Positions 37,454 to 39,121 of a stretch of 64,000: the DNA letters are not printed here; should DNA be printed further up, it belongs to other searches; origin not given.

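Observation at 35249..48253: LarA homolog embedded in a sugar-acid catabolic operon, with the nickel-pincer cofactor genes larE-larB-larC directly upstream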

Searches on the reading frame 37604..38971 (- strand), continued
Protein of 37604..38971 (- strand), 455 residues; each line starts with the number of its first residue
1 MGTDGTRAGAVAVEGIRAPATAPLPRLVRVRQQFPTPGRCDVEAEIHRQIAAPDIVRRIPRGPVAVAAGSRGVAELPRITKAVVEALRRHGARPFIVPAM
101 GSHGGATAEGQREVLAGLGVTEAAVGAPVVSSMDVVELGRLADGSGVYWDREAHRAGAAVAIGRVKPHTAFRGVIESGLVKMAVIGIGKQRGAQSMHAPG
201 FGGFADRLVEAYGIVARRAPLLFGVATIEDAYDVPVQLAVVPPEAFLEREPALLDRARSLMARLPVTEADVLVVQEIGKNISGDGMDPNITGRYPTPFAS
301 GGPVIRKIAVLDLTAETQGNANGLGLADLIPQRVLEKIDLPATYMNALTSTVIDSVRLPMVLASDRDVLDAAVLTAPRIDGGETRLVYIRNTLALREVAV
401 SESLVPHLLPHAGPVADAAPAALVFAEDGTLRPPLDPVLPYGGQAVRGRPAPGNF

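Call 57: search_protein_families(library=ncbifam, proteins=[L057:12091-13566:+, L078:11255-12025:+, L041:11231-13435:+, L044:7867-8901:+, L040:15691-16590:+, L045:15414-16343:+, L041:18180-19328:+, L064:15525-16706:+, L017:17619-19088:+, L072:8547-9950:+], max_evalue=1e-20)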
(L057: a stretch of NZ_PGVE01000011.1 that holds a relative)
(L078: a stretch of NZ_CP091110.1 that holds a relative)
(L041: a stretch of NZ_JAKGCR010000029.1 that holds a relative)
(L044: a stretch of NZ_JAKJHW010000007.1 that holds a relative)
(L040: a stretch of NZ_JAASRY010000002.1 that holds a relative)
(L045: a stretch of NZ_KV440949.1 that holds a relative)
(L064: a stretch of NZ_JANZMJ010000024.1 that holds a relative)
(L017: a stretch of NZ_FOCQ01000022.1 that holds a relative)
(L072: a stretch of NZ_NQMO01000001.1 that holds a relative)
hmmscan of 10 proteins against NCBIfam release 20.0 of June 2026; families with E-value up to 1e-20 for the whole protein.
L057:12091-13566:+ (491 aa): 10 families
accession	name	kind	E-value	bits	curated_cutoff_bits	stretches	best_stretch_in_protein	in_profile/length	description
TIGR01314.1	gntK_FGGY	equivalog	7.3e-145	483.3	648.55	1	5-487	1-494/505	gluconokinase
TIGR01312.1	XylB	equivalog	2.1e-100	336.5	380.25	1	7-482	1-479/481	xylulokinase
TIGR01311.1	glycerol_kin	equivalog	1.4e-66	224.8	590.35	1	5-476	2-483/496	glycerol kinase GlpK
NF000756.0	PRK00047.1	subfamily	5.9e-62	209.6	498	1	2-472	3-481/502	glycerol kinase GlpK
NF011601.0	PRK15027.1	equivalog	1.5e-51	175.3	912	1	6-478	2-471/484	xylulokinase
NF008187.0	PRK10939.1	equivalog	5e-40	137.6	528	1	3-482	3-499/521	autoinducer-2 kinase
NF003154.0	PRK04123.1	equivalog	4.2e-38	131.4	428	1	315-483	363-534/554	ribulokinase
TIGR01315.1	5C_CHO_kinase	subfamily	1.2e-33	116.7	408.7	0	5-249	1-263/541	FGGY family pentulose kinase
TIGR02628.1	fuculo_kin_coli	equivalog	9.4e-29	100.7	470.9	1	6-456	3-455/465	L-fuculokinase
TIGR01234.1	L-ribulokinase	equivalog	1.7e-22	79.9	583.25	0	318-489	358-533/536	ribulokinase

L078:11255-12025:+ (256 aa): 162 families (the best 25 are shown)
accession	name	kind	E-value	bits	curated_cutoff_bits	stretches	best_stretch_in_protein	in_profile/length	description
NF006132.0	PRK08277.1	subfamily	3.3e-85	285.8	281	1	1-254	2-277/280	D-mannonate oxidoreductase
NF006070.0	PRK08213.1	subfamily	2.3e-63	214.1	279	1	2-251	5-256/259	gluconate 5-dehydrogenase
NF005559.1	PRK07231.1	subfamily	4e-60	203.4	215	1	7-251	2-247/249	glucose 1-dehydrogenase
NF004778.0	PRK06124.1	equivalog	6e-58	196.2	303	1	2-251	4-252/256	SDR family oxidoreductase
NF005446.0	PRK07035.1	equivalog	2.1e-53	181.2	373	1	2-251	4-253/255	SDR family oxidoreductase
NF005711.0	PRK07523.1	subfamily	5.9e-53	180.1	413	1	2-252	3-252/255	SDR family oxidoreductase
NF049979.1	AlphHSDSHdhA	equivalog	1.3e-52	178.8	350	1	8-255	2-250/258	7alpha-hydroxysteroid dehydrogenase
NF004774.0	PRK06114.1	equivalog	1.4e-52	178.6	360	1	3-251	10-259/262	SDR family oxidoreductase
TIGR01830.1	3oxo_ACP_reduc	equivalog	1.5e-52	178.7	297.75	1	14-251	3-238/239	3-oxoacyl-[acyl-carrier-protein] reductase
NF004791.0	PRK06138.1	equivalog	1.6e-52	178.4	312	1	6-251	2-249/252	SDR family oxidoreductase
NF004198.0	PRK05653.1-3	equivalog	2.9e-52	177.6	296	1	7-250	5-245/248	3-oxoacyl-ACP reductase FabG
NF009466.0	PRK12826.1-2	subfamily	1.6e-51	175.2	222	1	10-250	4-243/248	3-oxoacyl-ACP reductase FabG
NF005853.0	PRK07774.1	equivalog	1.7e-51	175.1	303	1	5-251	2-246/250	SDR family oxidoreductase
NF005309.0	PRK06841.1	subfamily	5.3e-51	173.6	286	1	4-251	10-252/255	GolD/DthD family dehydrogenase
TIGR01832.1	kduD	equivalog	5.6e-51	173.4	338.85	1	5-251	1-245/248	2-dehydro-3-deoxy-D-gluconate 5-dehydrogenase KduD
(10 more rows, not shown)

L041:11231-13435:+ (734 aa): 8 families
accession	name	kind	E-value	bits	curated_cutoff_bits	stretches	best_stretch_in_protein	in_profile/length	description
NF002068.0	PRK00911.1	subfamily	3.9e-56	190.7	644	0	568-657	431-520/559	dihydroxy-acid dehydratase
TIGR00110.1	ilvD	equivalog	3.1e-50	171.2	618.15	0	568-676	417-525/543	dihydroxy-acid dehydratase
TIGR03432.1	yjhG_yagF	hypoth_equivalog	1e-33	116.4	808.15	0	568-706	491-623/640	YjhG/YagF family D-xylonate dehydratase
NF009560.0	PRK13017.1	subfamily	1.8e-33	115.6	684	0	253-485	186-404/595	dihydroxy-acid dehydratase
NF009103.0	PRK12448.1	equivalog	2.3e-33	115.3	710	0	568-699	476-597/616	dihydroxy-acid dehydratase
NF004784.0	PRK06131.1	subfamily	5e-33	114.3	539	0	261-486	188-401/576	dihydroxy-acid dehydratase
TIGR01196.1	edd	equivalog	2.1e-29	102.3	708.25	0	567-694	470-594/601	phosphogluconate dehydratase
NF009559.0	PRK13016.1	equivalog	5.6e-28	97.5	882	0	569-654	437-523/578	L-arabinonate dehydratase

L044:7867-8901:+ (344 aa): 19 families
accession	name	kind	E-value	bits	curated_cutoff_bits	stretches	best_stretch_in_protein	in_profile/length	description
TIGR01327.1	PGDH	equivalog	5.6e-77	259.7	454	1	22-329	15-321/525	phosphoglycerate dehydrogenase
NF009714.1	PRK13243.1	equivalog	6.1e-73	246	455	1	35-321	33-325/332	glyoxylate reductase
NF005069.0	PRK06487.1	equivalog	4.6e-62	209.9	448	1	21-298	22-301/320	2-hydroxyacid dehydrogenase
NF006263.0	PRK08410.1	equivalog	2.3e-58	198.1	389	1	35-308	30-307/311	D-2-hydroxyacid dehydrogenase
NF011938.0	PRK15409.1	equivalog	3.5e-50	170.9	492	1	34-308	32-309/324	glyoxylate/hydroxypyruvate reductase GhrB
NF008759.0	PRK11790.1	equivalog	5.4e-50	170.2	404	1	34-298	41-307/410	phosphoglycerate dehydrogenase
NF005387.0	PRK06932.1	equivalog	1.1e-49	169.2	492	1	35-304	32-306/314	2-hydroxyacid dehydrogenase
NF000492.1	vanH_gen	exception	1.7e-46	158.8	540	1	52-301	48-304/312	D-lactate dehydrogenase VanH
NF005750.0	PRK07574.1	equivalog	6.3e-46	157.2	329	1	21-308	62-353/386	NAD-dependent formate dehydrogenase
NF041369.1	Dhydh_Halo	equivalog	1.2e-41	142.9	400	1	69-294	56-281/305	D-2-hydroxyacid dehydrogenase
NF000371.1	vanH_Agroup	exception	3.6e-40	138.1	700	1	69-303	72-311/322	VanH-A/VanH-Pt family D-lactate dehydrogenase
NF000128.1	vanH-Sc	exception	6.3e-35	120.9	650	1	51-292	67-315/337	D-lactate dehydrogenase VanH-Sc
NF006374.0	PRK08605.1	subfamily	3e-34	118.6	356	1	14-308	12-322/332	D-lactate dehydrogenase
NF005027.0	PRK06436.1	equivalog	3.1e-34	118.5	261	1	60-321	42-291/303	2-hydroxyacid dehydrogenase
NF000112.1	vanH-Amyco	exception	3.3e-33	115.4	625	1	71-296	98-328/348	VanH-AOV family D-lactate dehydrogenase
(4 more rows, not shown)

L040:15691-16590:+ (299 aa): 0 families

L045:15414-16343:+ (309 aa): 7 families
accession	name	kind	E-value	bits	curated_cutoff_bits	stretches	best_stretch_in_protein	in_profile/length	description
TIGR02313.1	HpaI-NOT-DapA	exception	1e-61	208.4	396.7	1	8-249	1-240/294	2,4-dihydroxyhept-2-ene-1,7-dioic acid aldolase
TIGR00674.1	dapA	equivalog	2.7e-56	190.5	206.15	1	11-298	2-284/286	4-hydroxy-tetrahydrodipicolinate synthase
NF003164.0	PRK04147.1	equivalog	4.8e-40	137.7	281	1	7-280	3-271/294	N-acetylneuraminate lyase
NF040954.1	Arch_KDGaldase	equivalog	3.3e-37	128.4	390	1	11-299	3-280/288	bifunctional 2-dehydro-3-deoxy-phosphogluconate/2-dehydro-3-deoxy-6-phosphogalactonate aldolase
TIGR00683.1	nanA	equivalog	1.5e-32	113.1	382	1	9-268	2-256/293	N-acetylneuraminate lyase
NF002958.0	PRK03620.1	subfamily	1.8e-32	112.4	278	1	9-239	12-237/307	5-dehydro-4-deoxyglucarate dehydratase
TIGR03249.1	KdgD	equivalog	2.1e-30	105.8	373.95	1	8-237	9-234/299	5-dehydro-4-deoxyglucarate dehydratase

L041:18180-19328:+ (382 aa): 9 families
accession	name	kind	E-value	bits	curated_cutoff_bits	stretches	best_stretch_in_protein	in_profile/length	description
NF010624.0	PRK14017.1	equivalog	4.1e-204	677.9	311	1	1-382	1-382/382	galactonate dehydratase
NF043051.1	ManoateDhtManD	equivalog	4.4e-81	272.8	550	2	15-147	17-150/403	D-mannonate dehydratase ManD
NF011654.0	PRK15072.1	subfamily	2.3e-79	267.1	430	2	14-147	15-150/404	D-galactonate dehydratase family protein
NF040790.2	glucon_galact_dh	equivalog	1.5e-77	261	750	1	16-364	26-373/390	bifunctional D-gluconate/D-galactonate dehydratase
NF040866.1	AraD_Arch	equivalog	1.2e-48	166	650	1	18-359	37-368/372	arabinonate dehydratase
NF011968.0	PRK15440.1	equivalog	3.9e-41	141.2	393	1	17-286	61-320/395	L-rhamnonate dehydratase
NF047820.1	TalGalacDh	equivalog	5.3e-38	130.9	500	1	16-356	39-360/371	L-talarate/galactarate dehydratase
TIGR02534.1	mucon_cyclo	subfamily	1.3e-29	103.4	334.95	1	16-359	30-364/368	muconate/chloromuconate family cycloisomerase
NF043002.1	HProlDhtase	equivalog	2.3e-24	86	500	1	18-355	36-357/366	cis-3-hydroxy-L-proline dehydratase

L064:15525-16706:+ (393 aa): 1 family
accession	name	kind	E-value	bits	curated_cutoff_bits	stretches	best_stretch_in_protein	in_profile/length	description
TIGR03248.1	galactar-dH20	equivalog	1.7e-73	247.8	730.85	1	9-378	105-491/507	galactarate dehydratase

L017:17619-19088:+ (489 aa): 39 families (the best 25 are shown)
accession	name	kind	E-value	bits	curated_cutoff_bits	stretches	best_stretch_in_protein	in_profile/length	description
NF042993.1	AlphKGSA_gudD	equivalog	8.6e-271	898.6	770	1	10-488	3-481/481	alpha-ketoglutaric semialdehyde dehydrogenase GucD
NF052305.1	DioxValDhHalo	equivalog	3.1e-171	570.5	750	1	10-486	4-480/483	2,5-dioxovalerate dehydrogenase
TIGR01804.1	BADH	equivalog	8.4e-138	459.7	668.6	1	14-483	1-467/467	betaine-aldehyde dehydrogenase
TIGR02299.1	HpaE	equivalog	8.2e-133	443.5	638.35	1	13-487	3-476/488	5-carboxymethyl-2-hydroxymuconate semialdehyde dehydrogenase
NF009725.0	PRK13252.1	equivalog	3.4e-131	438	593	1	8-487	4-479/488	betaine-aldehyde dehydrogenase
NF002852.0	PRK03137.1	subfamily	4.2e-117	392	648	1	10-485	36-510/514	L-glutamate gamma-semialdehyde dehydrogenase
TIGR03216.1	OH_muco_semi_DH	equivalog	2.3e-115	386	693.25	1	11-488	1-480/481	2-hydroxymuconic semialdehyde dehydrogenase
NF045735.1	PaDhStyDPseudo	equivalog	6.3e-115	384.6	850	1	13-487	5-481/483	phenylacetaldehyde dehydrogenase StyD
NF045736.1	PaDhStyDRhodo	equivalog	1.9e-113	379.6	800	1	13-487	5-477/479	phenylacetaldehyde dehydrogenase StyD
TIGR01780.1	SSADH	subfamily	2.5e-112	376.1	646.35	1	32-483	3-448/448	succinate-semialdehyde dehydrogenase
NF010000.0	PRK13473.1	subfamily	1.8e-111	373.1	615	1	11-488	3-473/475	aminobutyraldehyde dehydrogenase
NF040648.1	lactal_redase_Meth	equivalog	2.1e-110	369.9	650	1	15-487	3-462/463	lactaldehyde dehydrogenase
NF006916.0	PRK09407.1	equivalog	2.5e-108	363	521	1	25-485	32-490/526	succinic semialdehyde dehydrogenase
TIGR01237.1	D1pyr5carbox2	equivalog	1.5e-106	357.2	659.65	1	9-485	31-507/511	L-glutamate gamma-semialdehyde dehydrogenase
NF007497.0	PRK10090.1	equivalog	2.2e-106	356.5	500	1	7-487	3-477/480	aldehyde dehydrogenase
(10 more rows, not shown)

L072:8547-9950:+ (467 aa): 1 family
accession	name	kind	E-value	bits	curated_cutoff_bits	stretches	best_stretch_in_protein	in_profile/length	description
NF002794.0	PRK02925.1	equivalog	1e-186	621.4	387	1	1-464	1-457/459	glucuronate isomerase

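Call 61: find_encoding_contigs(protein=P0027, flank=10000, max_places=2)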
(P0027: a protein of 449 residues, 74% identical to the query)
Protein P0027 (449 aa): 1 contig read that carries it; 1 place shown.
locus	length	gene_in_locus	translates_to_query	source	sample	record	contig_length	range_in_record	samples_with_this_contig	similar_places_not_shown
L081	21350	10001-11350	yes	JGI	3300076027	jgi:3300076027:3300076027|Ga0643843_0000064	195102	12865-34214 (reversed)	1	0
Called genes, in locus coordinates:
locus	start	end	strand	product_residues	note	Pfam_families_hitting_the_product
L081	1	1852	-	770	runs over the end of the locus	PF00384:Molybdopterin, PF01568:Molydop_binding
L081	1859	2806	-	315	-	PF02634:FdhD-NarQ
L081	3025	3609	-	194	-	-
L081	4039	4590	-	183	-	PF03640:Lipoprotein_15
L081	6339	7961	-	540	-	PF03453:MoeA_N, PF00994:MoCF_biosynth, PF03205:MobB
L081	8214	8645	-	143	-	PF02566:OsmC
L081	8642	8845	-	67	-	PF13192:Thioredoxin_3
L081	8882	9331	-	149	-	-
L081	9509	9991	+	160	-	PF04008:Adenosine_kin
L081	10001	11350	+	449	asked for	PF09861:Lar_N (weak)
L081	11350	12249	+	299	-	-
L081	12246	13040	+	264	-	PF00731:AIRC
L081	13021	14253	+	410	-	PF01969:Ni_insertion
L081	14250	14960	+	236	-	PF06026:Rib_5-P_isom_A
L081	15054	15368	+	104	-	PF16561:AMPK1_CBM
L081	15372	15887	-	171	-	-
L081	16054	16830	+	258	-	PF00106:adh_short, PF08659:KR, PF13561:adh_short_C2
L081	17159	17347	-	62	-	-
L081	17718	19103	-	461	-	PF01979:Amidohydro_1, PF12890:DHOase (weak), PF07969:Amidohydro_3 (weak)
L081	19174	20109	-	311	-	PF00701:DHDPS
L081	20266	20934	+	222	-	PF07302:AroM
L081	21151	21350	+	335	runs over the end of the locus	PF13518:HTH_28, PF13565:HTH_32, PF00665:rve, PF13683:rve_3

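Call 62: find_encoding_contigs(protein=P0037, flank=10000, max_places=2)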
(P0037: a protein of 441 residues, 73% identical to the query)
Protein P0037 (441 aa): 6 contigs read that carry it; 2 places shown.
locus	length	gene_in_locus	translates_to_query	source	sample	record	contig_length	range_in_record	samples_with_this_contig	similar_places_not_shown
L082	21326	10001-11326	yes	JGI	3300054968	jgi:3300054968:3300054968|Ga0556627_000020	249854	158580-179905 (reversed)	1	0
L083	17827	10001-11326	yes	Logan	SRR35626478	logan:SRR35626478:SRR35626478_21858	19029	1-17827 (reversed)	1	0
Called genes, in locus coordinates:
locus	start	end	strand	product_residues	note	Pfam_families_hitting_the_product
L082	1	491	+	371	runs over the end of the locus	PF02625:XdhC_CoxI, PF13478:XdhC_C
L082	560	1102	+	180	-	PF12804:NTP_transf_3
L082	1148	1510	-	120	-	-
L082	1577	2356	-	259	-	PF00950:ABC-3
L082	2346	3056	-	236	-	PF00005:ABC_tran, PF13304:AAA_21 (weak)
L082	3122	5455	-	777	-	PF00384:Molybdopterin, PF01568:Molydop_binding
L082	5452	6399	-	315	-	PF02634:FdhD-NarQ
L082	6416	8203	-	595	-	PF03453:MoeA_N, PF00994:MoCF_biosynth, PF03454:MoeA_C (weak), PF03205:MobB, PF13191:AAA_16 (weak)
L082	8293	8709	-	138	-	PF02566:OsmC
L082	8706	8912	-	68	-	PF13192:Thioredoxin_3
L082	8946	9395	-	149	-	-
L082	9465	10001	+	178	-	PF04008:Adenosine_kin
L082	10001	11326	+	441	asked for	-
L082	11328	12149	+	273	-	-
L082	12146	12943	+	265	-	PF00731:AIRC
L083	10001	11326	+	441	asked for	-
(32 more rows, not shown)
